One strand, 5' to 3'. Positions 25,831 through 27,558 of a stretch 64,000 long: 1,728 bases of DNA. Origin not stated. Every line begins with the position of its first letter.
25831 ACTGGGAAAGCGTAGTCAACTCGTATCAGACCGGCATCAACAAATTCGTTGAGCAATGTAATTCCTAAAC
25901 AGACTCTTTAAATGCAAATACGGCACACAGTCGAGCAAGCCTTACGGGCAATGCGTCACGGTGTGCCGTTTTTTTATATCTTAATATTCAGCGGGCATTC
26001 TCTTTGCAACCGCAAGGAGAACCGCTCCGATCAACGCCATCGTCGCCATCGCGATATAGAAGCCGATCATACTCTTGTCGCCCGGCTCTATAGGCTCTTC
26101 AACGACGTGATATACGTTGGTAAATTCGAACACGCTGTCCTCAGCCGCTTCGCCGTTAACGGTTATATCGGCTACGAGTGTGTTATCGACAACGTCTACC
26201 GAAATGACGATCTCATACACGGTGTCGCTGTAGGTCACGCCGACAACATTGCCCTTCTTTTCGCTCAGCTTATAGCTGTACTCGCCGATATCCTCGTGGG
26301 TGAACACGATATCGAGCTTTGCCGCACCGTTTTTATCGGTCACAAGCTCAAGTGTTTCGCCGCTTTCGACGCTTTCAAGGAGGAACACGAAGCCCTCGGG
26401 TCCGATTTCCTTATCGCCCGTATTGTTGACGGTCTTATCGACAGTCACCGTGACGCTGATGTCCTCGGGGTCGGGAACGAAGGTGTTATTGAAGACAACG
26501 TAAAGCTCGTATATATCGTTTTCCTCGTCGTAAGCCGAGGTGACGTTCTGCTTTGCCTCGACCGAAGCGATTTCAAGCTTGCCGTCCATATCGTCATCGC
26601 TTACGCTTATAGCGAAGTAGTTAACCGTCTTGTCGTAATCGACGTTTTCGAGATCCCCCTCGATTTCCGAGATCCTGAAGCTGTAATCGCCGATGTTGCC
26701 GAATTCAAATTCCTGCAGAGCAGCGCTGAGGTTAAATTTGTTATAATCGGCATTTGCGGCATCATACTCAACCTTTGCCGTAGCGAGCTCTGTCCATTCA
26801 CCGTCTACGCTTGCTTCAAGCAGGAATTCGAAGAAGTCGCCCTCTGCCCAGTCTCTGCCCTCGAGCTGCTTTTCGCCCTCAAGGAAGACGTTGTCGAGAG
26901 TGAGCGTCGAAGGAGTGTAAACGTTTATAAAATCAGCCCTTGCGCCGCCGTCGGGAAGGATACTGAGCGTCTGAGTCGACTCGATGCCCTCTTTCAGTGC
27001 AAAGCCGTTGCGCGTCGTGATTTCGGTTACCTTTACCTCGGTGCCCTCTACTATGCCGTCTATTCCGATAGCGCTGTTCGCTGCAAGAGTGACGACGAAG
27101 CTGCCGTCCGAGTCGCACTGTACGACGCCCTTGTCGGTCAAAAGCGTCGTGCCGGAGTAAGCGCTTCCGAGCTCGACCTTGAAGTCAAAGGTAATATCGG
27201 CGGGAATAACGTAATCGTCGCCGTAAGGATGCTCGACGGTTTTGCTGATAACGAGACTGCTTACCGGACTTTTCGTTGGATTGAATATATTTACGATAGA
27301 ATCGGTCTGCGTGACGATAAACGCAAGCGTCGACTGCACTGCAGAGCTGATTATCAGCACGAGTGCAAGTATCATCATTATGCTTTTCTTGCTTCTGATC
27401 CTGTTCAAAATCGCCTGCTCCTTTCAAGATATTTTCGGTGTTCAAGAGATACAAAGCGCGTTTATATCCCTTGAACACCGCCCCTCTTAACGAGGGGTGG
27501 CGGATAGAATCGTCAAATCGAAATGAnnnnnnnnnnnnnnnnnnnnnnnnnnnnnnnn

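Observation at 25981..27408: Isopeptide-pilin-type protein that pairs a SipW-type N-terminus with a sortase-signal-like C-terminus lacking LPXTG, and no sortase nearby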

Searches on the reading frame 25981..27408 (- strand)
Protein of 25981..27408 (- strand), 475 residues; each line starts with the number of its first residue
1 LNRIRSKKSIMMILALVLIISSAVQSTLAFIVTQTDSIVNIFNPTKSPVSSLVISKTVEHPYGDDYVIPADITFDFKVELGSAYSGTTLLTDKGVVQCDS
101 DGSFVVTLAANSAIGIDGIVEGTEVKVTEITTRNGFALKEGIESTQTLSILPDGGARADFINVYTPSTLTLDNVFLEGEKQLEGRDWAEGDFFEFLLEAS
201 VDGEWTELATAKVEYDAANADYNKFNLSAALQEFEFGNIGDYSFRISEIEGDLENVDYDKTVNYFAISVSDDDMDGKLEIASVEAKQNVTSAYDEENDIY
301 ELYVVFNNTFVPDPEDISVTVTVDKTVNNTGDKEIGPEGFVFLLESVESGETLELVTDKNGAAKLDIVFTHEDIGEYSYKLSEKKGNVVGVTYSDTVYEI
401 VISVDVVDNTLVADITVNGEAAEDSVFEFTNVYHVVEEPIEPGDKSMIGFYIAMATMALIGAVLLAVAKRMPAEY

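Call 3: search_protein_families(library=pfam, proteins=[window:25981-27408:-], max_evalue=0.1)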
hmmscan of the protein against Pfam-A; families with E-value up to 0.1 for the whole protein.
window:25981-27408:- (475 aa): 4 families
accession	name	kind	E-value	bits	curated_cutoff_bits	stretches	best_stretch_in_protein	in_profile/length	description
PF12892.13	FctA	-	1.3e-16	61.9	22.1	2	177-309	2-118/120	Spy0128-like isopeptide containing domain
PF24547.1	DUF7601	-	3.9e-08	34.3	27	1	51-163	2-115/116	Domain of unknown function (DUF7601)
PF19407.5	DUF5979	-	0.0019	19.2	25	1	53-165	2-104/104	Domain of unknown function (DUF5979)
PF22091.2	DUF6941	-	0.031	15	27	0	216-247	80-111/125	Family of unknown function (DUF6941)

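Call 4: search_protein_families(library=ncbifam, proteins=[window:25981-27408:-], max_evalue=0.1)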
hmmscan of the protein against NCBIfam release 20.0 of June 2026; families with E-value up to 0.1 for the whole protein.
window:25981-27408:- (475 aa): 1 family
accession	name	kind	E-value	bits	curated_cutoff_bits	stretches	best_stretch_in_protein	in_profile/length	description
TIGR03786.1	strep_pil_rpt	domain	1.3e-15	57.4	31.85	2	369-433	6-69/70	streptococcal pilin isopeptide linkage domain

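Call 7: find_homologous_proteins(query=window:25981-27408:-)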
Query window:25981-27408:- (475 aa): 164 proteins with E <= 0.001 among 8000 candidates; the best 120 are listed.
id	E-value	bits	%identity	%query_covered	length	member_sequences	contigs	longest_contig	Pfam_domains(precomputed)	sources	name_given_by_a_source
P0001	1.6e-295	998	98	100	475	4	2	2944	PF12892.14,PF24547.2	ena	-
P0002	1.9e-272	922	92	98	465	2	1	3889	PF12892.14,PF24547.2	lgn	-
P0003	9.4e-142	491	44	91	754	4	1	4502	PF12892.14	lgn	-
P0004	1.5e-141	491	46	90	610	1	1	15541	PF12892.14,PF24547.2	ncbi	-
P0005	3.6e-139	483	44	91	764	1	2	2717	PF12892.14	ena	-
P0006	5.7e-139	482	43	90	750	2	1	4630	PF12892.14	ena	-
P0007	7.1e-139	482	51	95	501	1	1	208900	PF12892.14,PF24547.2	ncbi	-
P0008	1.0e-138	481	42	94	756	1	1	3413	PF12892.14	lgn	-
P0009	6.7e-138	479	42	89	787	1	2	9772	PF12892.14,PF24547.2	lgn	-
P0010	1.5e-134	468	49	95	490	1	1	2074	PF12892.14,PF24547.2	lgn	-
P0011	1.9e-132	461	40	81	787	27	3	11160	PF12892.14,PF24547.2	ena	-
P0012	6.4e-132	459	48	95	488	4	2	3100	PF12892.14,PF24547.2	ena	-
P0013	2.6e-128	447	39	89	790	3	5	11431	PF12892.14,PF24547.2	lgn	-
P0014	9.1e-126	439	47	99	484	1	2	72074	PF12892.14,PF24547.2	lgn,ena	-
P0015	1.0e-124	435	43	92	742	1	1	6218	PF12892.14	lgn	-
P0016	1.5e-124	435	47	98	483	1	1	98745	PF12892.14,PF24547.2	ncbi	-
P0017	2.2e-124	434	44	88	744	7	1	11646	PF12892.14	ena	-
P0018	8.3e-124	432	48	99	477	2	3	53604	PF12892.14,PF19407.6,PF24547.2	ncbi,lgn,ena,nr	ncbi:MAG: hypothetical protein IJX76_06565 [Clostridia bacterium]|nr:hypothetical protein [Clostridi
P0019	4.4e-122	427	43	88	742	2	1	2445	PF12892.14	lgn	-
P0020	2.7e-121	424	47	99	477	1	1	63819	PF12892.14,PF19407.6,PF24547.2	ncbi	-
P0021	5.1e-121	423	48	95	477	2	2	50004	PF12892.14,PF19407.6,PF24547.2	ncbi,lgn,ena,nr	ncbi:MAG: hypothetical protein IJX47_00765 [Clostridia bacterium]|nr:hypothetical protein [Clostridi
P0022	9.0e-121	422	44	91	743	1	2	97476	PF12892.14,PF24547.2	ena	-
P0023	2.1e-120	421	44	88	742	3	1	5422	PF12892.14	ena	-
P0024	2.6e-120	421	47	99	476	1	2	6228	PF12892.14,PF19407.6,PF24547.2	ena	-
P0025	3.1e-120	421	46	99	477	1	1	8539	PF12892.14,PF19407.6,PF24547.2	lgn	-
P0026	6.9e-120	419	43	91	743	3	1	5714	PF12892.14,PF24547.2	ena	-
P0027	1.9e-119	418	46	99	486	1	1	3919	PF12892.14,PF24547.2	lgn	-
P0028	1.0e-118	416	43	92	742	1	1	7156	PF12892.14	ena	-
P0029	1.6e-118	415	43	88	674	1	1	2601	PF12892.14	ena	-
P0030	4.5e-118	413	46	99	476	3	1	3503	PF12892.14,PF19407.6,PF24547.2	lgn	-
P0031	4.9e-118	413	48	97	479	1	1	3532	PF12892.14,PF24547.2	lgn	-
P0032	6.3e-118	413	45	99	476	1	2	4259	PF12892.14,PF19407.6,PF24547.2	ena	-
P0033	2.0e-117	411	46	96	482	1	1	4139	PF12892.14,PF24547.2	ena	-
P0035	1.4e-115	405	44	97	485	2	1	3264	PF12892.14,PF24547.2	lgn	-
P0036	2.4e-115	404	45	99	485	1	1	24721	PF12892.14,PF24547.2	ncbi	-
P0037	2.7e-115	404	47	100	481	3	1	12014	PF12892.14,PF19407.6,PF24547.2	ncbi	-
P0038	2.8e-115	404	46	98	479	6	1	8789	PF12892.14,PF24547.2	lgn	-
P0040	9.2e-115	403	45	97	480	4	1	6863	PF12892.14,PF24547.2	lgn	-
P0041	1.4e-114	402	41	92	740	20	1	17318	PF12892.14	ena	-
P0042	3.7e-114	401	46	98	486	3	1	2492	PF12892.14,PF24547.2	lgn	-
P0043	6.6e-114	400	40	92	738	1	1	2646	PF12892.14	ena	-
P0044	7.7e-114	400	45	98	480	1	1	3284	PF12892.14,PF19407.6,PF24547.2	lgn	-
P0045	7.7e-114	399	40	92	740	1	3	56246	PF12892.14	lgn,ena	-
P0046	9.6e-114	399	40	92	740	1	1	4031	PF12892.14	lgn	-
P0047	1.3e-113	399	41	92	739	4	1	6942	PF12892.14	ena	-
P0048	1.9e-113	398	46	98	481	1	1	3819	PF12892.14,PF24547.2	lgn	-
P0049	3.1e-113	397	45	97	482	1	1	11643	PF12892.14,PF24547.2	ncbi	-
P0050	3.1e-113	397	43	99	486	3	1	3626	PF12892.14,PF24547.2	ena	-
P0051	4.1e-113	397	44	97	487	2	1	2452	PF12892.14,PF24547.2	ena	-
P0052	1.2e-112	396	44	99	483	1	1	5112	PF12892.14,PF24547.2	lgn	-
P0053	2.2e-112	395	40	92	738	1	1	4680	PF12892.14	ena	-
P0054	6.8e-112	393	45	97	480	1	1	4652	PF12892.14,PF24547.2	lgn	-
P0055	1.1e-111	392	44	94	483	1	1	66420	PF12892.14,PF24547.2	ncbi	-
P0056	1.2e-111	392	44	97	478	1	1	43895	PF12892.14,PF24547.2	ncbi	-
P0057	3.9e-111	391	42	97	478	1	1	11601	PF12892.14,PF24547.2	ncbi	-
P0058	5.4e-111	390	45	97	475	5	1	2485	PF12892.14,PF24547.2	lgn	-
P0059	7.2e-111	390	46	98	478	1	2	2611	PF12892.14,PF24547.2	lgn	-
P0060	7.3e-111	390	45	98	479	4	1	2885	PF12892.14,PF24547.2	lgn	-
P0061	2.0e-110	388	44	98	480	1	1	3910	PF12892.14,PF24547.2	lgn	-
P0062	3.0e-110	388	41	92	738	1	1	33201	PF12892.14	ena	-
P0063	3.4e-110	387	42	99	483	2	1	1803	PF12892.14,PF24547.2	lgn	-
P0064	3.5e-110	387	45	97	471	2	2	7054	PF12892.14,PF24547.2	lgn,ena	-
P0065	7.3e-110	386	44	97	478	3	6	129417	PF12892.14,PF24547.2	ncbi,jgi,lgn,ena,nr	ncbi:MAG: hypothetical protein E7568_05940 [Ruminococcaceae bacterium]|nr:hypothetical protein [Osci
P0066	8.8e-110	386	40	92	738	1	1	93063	PF12892.14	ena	-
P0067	9.3e-110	386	44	95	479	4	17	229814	PF12892.14,PF24547.2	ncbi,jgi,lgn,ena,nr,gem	ncbi:MAG: hypothetical protein E7540_00900 [Ruminococcaceae bacterium]|nr:hypothetical protein [Osci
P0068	1.5e-109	385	44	98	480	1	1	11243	PF12892.14,PF24547.2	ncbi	-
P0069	1.7e-109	385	42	98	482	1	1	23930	PF12892.14,PF24547.2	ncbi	-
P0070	3.4e-109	384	44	97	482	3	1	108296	PF12892.14,PF24547.2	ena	-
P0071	3.4e-109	384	44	96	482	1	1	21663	PF12892.14,PF24547.2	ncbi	-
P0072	4.8e-109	384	43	97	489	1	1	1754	PF12892.14,PF24547.2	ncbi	-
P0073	5.4e-109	384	43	98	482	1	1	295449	PF12892.14,PF24547.2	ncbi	-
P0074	5.8e-109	383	39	92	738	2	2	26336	PF12892.14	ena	-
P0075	7.2e-109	383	46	97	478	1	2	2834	PF12892.14,PF24547.2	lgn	-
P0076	9.8e-109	383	43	97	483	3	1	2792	PF12892.14,PF24547.2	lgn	-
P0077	1.1e-108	383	43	97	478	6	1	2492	PF12892.14,PF24547.2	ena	-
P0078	1.4e-108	382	42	98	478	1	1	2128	PF12892.14,PF24547.2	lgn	-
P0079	2.6e-108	381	42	100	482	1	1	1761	PF12892.14,PF19407.6,PF24547.2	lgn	-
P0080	2.6e-108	381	43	99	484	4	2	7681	PF12892.14,PF24547.2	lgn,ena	-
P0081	5.0e-108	380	40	92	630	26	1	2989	PF12892.14,PF24547.2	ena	-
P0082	3.6e-106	374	44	97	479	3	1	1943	PF12892.14,PF19407.6,PF24547.2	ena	-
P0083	4.6e-106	374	43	97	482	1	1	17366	PF12892.14,PF24547.2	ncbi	-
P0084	6.5e-106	373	43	95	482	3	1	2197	PF12892.14,PF24547.2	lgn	-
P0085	8.2e-106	373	44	97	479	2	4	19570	PF12892.14,PF19407.6,PF24547.2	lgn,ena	-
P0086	9.3e-106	373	44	97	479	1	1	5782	PF12892.14,PF19407.6,PF24547.2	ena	-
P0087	1.1e-105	373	42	96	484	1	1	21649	PF12892.14,PF24547.2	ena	-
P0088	1.2e-105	373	43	99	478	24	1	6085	PF12892.14,PF19407.6,PF24547.2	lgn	-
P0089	2.6e-105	371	41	99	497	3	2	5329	PF12892.14,PF24547.2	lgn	-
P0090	3.2e-105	371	43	96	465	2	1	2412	PF12892.14,PF24547.2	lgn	-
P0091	3.4e-105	371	45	96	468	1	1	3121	PF12892.14,PF19407.6,PF24547.2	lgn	-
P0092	4.0e-105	371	42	98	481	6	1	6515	PF12892.14,PF24547.2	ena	-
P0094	8.2e-105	370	45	97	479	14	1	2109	PF12892.14,PF24547.2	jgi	-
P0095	9.1e-105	370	45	97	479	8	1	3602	PF12892.14,PF19407.6,PF24547.2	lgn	-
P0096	1.9e-104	369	43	98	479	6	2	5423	PF12892.14,PF19407.6,PF24547.2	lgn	-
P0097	2.1e-104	368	42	95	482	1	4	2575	PF12892.14,PF24547.2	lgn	-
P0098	2.4e-104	368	44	96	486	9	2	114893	PF12892.14,PF24547.2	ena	-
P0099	2.8e-104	368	43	99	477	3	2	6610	PF12892.14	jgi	-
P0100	1.4e-103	366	43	97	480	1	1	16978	PF12892.14,PF19407.6,PF24547.2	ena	-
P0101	1.5e-103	366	41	98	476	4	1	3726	PF12892.14,PF19407.6,PF24547.2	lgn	-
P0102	1.5e-103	366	42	94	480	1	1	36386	PF12892.14,PF24547.2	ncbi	-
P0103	2.1e-103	365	44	97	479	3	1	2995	PF12892.14,PF19407.6,PF24547.2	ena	-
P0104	2.4e-103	365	41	97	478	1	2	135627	PF12892.14,PF24547.2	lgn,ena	-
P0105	3.6e-103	364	44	92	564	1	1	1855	PF12892.14,PF24547.2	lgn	-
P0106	4.5e-103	364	43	93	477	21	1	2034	PF12892.14,PF19407.6,PF24547.2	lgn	-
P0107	5.2e-103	364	42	97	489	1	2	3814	PF12892.14,PF24547.2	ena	-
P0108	6.3e-103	364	43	97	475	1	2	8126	PF12892.14,PF19407.6,PF24547.2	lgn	-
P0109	6.8e-103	363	44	96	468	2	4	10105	PF12892.14,PF19407.6,PF24547.2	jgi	-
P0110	9.5e-103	363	41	96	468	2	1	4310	PF12892.14,PF24547.2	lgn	-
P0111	2.2e-102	362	41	98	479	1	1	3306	PF12892.14,PF19407.6,PF24547.2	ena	-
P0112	4.1e-102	361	42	97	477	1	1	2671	PF12892.14,PF19407.6,PF24547.2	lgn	-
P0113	4.6e-102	361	42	96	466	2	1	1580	PF12892.14,PF19407.6,PF24547.2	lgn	-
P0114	4.6e-102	361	42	97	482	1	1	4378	PF12892.14,PF24547.2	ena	-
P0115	4.7e-102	361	43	97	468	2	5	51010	PF12892.14,PF19407.6,PF24547.2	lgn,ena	-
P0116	6.9e-102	360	41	97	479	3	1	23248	PF12892.14,PF24547.2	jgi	-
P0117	7.5e-102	360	42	99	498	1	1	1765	PF12892.14,PF24547.2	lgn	-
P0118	7.6e-102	360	43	97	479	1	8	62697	PF12892.14,PF19407.6,PF24547.2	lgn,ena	-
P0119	2.4e-101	358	42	94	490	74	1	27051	PF12892.14,PF24547.2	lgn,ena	-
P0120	3.5e-101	358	43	94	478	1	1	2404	PF12892.14,PF24547.2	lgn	-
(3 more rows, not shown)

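Call 11: find_encoding_contigs(protein=P0007, flank=10000, max_places=2)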
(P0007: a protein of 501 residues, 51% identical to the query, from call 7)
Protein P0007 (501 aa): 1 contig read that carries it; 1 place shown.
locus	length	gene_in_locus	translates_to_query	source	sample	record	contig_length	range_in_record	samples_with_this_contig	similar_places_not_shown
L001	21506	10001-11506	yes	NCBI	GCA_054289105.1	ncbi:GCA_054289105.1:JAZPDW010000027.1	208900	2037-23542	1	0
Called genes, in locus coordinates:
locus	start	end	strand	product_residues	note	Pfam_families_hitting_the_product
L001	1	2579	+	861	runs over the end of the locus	-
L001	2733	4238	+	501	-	PF13229:Beta_helix (weak)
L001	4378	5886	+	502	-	-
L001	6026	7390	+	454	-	-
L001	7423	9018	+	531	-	-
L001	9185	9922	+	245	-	-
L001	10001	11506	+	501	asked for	PF24547:DUF7601 (weak), PF12892:FctA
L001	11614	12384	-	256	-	PF00753:Lactamase_B, PF23023:Anti-Pycsar_Apyc1, PF16661:Lactamase_B_6 (faint), PF12706:Lactamase_B_2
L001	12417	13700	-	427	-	PF10509:GalKase_gal_bdg, PF00288:GHMP_kinases_N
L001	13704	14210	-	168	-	PF01613:Flavin_Reduct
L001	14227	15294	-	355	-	PF05050:Methyltransf_21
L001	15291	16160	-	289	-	PF02588:YitT_membrane, PF10035:DUF2179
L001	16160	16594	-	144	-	-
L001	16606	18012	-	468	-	PF00963:Cohesin (faint), PF00404:Dockerin_1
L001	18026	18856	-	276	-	PF00590:TP_methylase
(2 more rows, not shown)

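Call 12: find_encoding_contigs(protein=P0073, flank=10000, max_places=2)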
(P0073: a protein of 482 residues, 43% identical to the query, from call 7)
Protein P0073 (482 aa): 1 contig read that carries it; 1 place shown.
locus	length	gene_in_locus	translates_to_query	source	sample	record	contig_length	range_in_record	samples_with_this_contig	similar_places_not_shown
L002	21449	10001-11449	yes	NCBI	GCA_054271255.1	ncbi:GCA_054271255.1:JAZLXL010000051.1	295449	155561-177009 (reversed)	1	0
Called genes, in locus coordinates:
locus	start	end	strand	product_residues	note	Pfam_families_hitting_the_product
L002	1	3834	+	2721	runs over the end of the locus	PF18812:PBECR3 (faint), PF18857:LPD38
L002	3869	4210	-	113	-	PF08769:Spo0A_C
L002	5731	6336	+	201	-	-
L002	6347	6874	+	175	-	-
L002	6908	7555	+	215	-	-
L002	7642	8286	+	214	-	-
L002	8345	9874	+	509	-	-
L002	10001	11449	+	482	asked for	PF24547:DUF7601, PF12892:FctA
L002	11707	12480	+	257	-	PF00106:adh_short, PF08659:KR, PF13561:adh_short_C2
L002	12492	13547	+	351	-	PF00857:Isochorismatase, PF02464:CinA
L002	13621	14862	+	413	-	PF07690:MFS_1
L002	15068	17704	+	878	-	PF00690:Cation_ATPase_N, PF00122:E1-E2_ATPase, PF00702:Hydrolase, PF13246:Cation_ATPase, PF00689:Cation_ATPase_C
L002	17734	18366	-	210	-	PF00702:Hydrolase, PF08282:Hydrolase_3 (faint), PF12710:HAD, PF13419:HAD_2, PF13242:Hydrolase_like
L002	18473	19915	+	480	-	PF03323:GerA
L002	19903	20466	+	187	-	PF25198:Spore_GerAC_N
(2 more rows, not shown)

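Call 13: search_protein_families(library=ncbifam, proteins=[P0073, P0067, P0016, P0018, P0007, P0003, P0015, P0009], max_evalue=10)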
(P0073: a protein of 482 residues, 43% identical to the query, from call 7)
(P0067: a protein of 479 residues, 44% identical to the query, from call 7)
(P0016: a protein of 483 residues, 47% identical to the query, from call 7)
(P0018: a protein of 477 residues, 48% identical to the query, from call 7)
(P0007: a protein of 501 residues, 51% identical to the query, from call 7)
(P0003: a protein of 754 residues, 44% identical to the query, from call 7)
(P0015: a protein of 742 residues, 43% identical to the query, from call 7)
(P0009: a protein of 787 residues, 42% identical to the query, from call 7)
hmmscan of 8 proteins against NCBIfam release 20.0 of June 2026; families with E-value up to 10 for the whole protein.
P0073 (482 aa): 2 families
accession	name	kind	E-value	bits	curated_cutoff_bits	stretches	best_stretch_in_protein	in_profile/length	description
TIGR03786.1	strep_pil_rpt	domain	2.5e-18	66.1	31.85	2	234-290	3-58/70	streptococcal pilin isopeptide linkage domain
NF041928.1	choice_anch_W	domain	0.4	10.2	45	1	185-269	78-163/196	choice-of-anchor W domain-containing protein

P0067 (479 aa): 3 families
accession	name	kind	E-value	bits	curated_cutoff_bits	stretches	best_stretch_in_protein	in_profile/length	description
TIGR03786.1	strep_pil_rpt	domain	1.1e-17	64.1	31.85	2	234-286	3-53/70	streptococcal pilin isopeptide linkage domain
TIGR03656.1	IsdC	equivalog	0.0039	17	155.85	1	434-470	176-212/219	heme uptake protein IsdC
NF041928.1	choice_anch_W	domain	0.085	12.4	45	1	185-268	78-162/196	choice-of-anchor W domain-containing protein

P0016 (483 aa): 1 family
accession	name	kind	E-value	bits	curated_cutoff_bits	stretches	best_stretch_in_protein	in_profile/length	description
TIGR03786.1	strep_pil_rpt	domain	2e-17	63.2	31.85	2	234-312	2-69/70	streptococcal pilin isopeptide linkage domain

P0018 (477 aa): 2 families
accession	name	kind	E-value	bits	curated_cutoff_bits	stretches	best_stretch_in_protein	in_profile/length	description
TIGR03786.1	strep_pil_rpt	domain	8.2e-18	64.4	31.85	2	374-434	10-70/70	streptococcal pilin isopeptide linkage domain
NF041928.1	choice_anch_W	domain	0.0021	17.7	45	1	184-268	78-163/196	choice-of-anchor W domain-containing protein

P0007 (501 aa): 1 family
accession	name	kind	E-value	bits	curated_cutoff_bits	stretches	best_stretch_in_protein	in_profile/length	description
TIGR03786.1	strep_pil_rpt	domain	1.5e-16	60.4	31.85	2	245-321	3-68/70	streptococcal pilin isopeptide linkage domain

P0003 (754 aa): 1 family
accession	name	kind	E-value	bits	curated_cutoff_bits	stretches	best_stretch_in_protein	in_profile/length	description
TIGR03786.1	strep_pil_rpt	domain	1.7e-37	127.5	31.85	4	632-692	10-69/70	streptococcal pilin isopeptide linkage domain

P0015 (742 aa): 2 families
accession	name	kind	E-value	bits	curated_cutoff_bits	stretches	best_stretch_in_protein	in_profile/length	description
TIGR03786.1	strep_pil_rpt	domain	1.2e-32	112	31.85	4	374-434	10-70/70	streptococcal pilin isopeptide linkage domain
NF041262.1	colicin_Z_Cterm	domain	0.14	12.4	50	1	289-362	13-84/87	colicin Z C-terminal domain-related protein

P0009 (787 aa): 3 families
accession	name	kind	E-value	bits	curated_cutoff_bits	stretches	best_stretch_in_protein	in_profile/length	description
TIGR03786.1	strep_pil_rpt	domain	5.9e-15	55.3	31.85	4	493-562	4-70/70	streptococcal pilin isopeptide linkage domain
NF058592.1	GxPGS_dom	subfamily_domain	2.2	8.4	45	0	666-680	26-40/65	PGS family Ig-like domain-containing protein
TIGR00590.1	pcna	equivalog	5.2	6.5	99.1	1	609-662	91-144/259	proliferating cell nuclear antigen (pcna)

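Call 14: search_protein_families(library=pfam, proteins=[P0003, P0015, P0009], max_evalue=1)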
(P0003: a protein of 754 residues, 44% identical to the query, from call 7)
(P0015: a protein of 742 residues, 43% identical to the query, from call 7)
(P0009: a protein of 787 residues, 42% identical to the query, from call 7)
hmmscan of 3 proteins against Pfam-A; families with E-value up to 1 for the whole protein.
P0003 (754 aa): 5 families
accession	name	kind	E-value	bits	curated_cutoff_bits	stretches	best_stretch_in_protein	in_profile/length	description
PF12892.13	FctA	-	4.6e-45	153.7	22.1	4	178-293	3-113/120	Spy0128-like isopeptide containing domain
PF19407.5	DUF5979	-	0.025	15.7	25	1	103-164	38-103/104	Domain of unknown function (DUF5979)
PF15915.11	BAT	-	0.037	14.3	25.8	1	592-681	51-136/156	GAF and HTH_10 associated domain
PF13786.12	DUF4179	-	0.1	13.5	30.1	1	2-52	2-55/94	Domain of unknown function (DUF4179)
PF11184.13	DUF2969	-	0.57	11.1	25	0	656-702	7-52/71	Protein of unknown function (DUF2969)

P0015 (742 aa): 2 families
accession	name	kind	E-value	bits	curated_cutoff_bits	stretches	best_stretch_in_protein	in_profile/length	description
PF12892.13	FctA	-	9.1e-34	117.2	22.1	4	175-306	2-118/120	Spy0128-like isopeptide containing domain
PF19407.5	DUF5979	-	0.00037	21.5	25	1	104-163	39-104/104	Domain of unknown function (DUF5979)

P0009 (787 aa): 6 families
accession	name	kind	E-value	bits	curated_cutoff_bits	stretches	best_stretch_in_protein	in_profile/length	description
PF12892.13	FctA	-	3.9e-20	73.3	22.1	4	471-562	22-120/120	Spy0128-like isopeptide containing domain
PF24547.1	DUF7601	-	2.2e-12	48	27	1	48-159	2-115/116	Domain of unknown function (DUF7601)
PF21844.1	DUF6903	-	0.029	14.9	24.2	1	707-729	30-52/54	Family of unknown function (DUF6903)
PF17793.6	AHD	-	0.046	14.1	27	0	309-345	14-50/61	ANC1 homology domain (AHD)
PF00554.27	RHD_DNA_bind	-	0.06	13.8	27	1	215-295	75-154/169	Rel homology DNA-binding domain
PF17639.7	DUF5517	-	0.31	11.8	27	1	394-432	29-69/100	Family of unknown function (DUF5517)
